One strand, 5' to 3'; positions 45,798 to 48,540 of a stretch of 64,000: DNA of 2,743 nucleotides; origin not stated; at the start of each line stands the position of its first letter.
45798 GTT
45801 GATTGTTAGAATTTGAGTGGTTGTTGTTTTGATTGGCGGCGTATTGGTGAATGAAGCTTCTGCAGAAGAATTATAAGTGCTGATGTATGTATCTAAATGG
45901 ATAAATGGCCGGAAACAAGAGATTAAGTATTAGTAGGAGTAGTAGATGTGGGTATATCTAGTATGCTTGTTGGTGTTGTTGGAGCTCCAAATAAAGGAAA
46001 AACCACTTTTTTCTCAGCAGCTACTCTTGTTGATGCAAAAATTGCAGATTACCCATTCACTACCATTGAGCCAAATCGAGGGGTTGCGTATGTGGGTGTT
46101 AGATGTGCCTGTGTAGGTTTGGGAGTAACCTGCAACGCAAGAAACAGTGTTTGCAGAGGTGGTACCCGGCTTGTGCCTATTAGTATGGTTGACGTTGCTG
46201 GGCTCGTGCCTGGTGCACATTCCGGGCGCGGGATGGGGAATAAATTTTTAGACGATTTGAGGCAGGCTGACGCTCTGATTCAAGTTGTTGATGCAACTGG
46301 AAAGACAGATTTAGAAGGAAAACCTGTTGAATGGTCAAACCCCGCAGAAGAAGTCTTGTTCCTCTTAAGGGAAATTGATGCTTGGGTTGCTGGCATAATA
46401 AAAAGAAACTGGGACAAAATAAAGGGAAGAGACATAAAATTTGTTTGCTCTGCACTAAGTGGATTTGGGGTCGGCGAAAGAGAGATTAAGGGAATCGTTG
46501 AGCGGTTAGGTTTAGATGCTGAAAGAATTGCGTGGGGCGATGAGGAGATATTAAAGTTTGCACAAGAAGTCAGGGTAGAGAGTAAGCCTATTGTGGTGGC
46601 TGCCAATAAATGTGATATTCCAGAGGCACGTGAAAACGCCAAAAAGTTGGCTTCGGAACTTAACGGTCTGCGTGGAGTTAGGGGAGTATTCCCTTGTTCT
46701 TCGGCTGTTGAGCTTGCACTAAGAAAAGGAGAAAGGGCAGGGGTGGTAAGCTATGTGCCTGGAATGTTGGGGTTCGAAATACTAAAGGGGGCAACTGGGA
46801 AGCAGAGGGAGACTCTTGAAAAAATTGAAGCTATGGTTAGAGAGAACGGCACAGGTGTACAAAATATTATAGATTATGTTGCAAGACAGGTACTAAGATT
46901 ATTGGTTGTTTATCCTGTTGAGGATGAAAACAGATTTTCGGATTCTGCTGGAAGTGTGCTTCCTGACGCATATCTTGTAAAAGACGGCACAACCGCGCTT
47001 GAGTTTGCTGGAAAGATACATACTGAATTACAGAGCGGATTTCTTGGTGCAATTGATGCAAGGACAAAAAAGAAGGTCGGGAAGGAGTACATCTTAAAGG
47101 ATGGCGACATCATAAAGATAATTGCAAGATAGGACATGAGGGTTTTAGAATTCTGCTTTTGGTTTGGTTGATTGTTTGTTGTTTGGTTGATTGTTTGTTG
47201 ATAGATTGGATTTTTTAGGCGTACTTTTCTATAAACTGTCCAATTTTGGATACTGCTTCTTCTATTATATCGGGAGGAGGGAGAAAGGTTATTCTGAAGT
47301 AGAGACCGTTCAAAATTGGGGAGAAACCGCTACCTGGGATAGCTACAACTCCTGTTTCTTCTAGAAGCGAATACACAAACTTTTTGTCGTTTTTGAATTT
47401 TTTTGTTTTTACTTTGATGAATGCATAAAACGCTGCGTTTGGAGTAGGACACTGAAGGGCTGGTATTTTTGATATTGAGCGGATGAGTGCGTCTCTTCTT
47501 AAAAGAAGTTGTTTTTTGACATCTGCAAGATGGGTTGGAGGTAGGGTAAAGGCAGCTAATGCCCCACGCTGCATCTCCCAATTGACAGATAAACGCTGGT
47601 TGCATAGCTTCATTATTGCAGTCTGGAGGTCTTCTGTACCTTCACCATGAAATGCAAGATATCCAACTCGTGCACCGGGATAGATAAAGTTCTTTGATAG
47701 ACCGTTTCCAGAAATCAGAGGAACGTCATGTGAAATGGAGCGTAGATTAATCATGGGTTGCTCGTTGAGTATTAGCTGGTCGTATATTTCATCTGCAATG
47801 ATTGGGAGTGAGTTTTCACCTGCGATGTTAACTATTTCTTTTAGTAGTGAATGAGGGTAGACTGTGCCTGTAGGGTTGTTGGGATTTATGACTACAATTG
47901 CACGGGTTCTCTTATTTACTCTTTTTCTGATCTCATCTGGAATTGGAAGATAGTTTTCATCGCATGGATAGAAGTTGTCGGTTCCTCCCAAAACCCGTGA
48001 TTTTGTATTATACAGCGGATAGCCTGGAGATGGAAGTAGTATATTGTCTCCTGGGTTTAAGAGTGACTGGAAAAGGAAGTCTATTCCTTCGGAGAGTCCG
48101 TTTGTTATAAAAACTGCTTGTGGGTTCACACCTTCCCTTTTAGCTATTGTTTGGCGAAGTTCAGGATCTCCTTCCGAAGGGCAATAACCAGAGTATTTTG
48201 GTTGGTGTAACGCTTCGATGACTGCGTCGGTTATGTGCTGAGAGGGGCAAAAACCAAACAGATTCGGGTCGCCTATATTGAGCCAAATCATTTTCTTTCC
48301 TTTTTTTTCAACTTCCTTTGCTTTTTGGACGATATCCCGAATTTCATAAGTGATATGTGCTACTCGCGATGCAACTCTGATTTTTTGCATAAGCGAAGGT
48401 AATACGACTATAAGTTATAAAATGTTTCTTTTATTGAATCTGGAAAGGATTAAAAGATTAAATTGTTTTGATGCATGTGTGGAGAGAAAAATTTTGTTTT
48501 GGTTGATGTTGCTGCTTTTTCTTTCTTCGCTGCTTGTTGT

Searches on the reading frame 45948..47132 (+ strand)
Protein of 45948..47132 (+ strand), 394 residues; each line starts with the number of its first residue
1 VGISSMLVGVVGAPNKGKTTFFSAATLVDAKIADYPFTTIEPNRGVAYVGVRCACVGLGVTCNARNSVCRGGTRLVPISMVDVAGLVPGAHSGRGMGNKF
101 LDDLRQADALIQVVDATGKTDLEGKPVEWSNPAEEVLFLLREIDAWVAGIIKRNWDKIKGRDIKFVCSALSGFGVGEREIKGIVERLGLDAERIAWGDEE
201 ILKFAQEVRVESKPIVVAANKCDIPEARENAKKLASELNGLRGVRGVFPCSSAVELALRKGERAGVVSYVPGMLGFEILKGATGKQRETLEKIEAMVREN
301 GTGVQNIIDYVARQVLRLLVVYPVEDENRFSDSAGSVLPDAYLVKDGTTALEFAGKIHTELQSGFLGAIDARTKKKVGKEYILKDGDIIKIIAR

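Call 80: search_protein_families(library=pfam, max_evalue=0.001, proteins=[window:45948-47132:+])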
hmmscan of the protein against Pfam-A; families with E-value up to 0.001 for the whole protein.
window:45948-47132:+ (394 aa): 5 families
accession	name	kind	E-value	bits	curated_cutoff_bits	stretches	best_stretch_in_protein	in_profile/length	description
PF08438.16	YGR210-like_G4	-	4.3e-25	88.7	24.7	1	218-326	1-108/108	Obg-like GTPase YGR210-like, G4 motif-containing domain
PF01926.29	MMR_HSR1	-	4e-16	59.6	21.9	1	8-122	2-92/113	50S ribosome-binding GTPase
PF02824.27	TGS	-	3e-11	43.6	22.2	1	338-392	5-59/60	TGS domain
PF06071.19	YchF-GTPase_C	-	1.2e-06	28.9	27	0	341-368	14-41/84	Protein of unknown function (DUF933)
PF02421.24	FeoB_N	-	9.7e-06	25.6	27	1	8-47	3-42/156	Ferrous iron transport protein B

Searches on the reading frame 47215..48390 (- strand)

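Call 80: search_protein_families(library=pfam, max_evalue=0.001, proteins=[window:47215-48390:-])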
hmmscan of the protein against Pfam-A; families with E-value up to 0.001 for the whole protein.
window:47215-48390:- (391 aa): 1 family
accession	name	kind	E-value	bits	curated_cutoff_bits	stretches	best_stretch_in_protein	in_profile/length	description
PF00155.27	Aminotran_1_2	-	8.1e-50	170.4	19.7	1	32-383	1-361/361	Aminotransferase class I and II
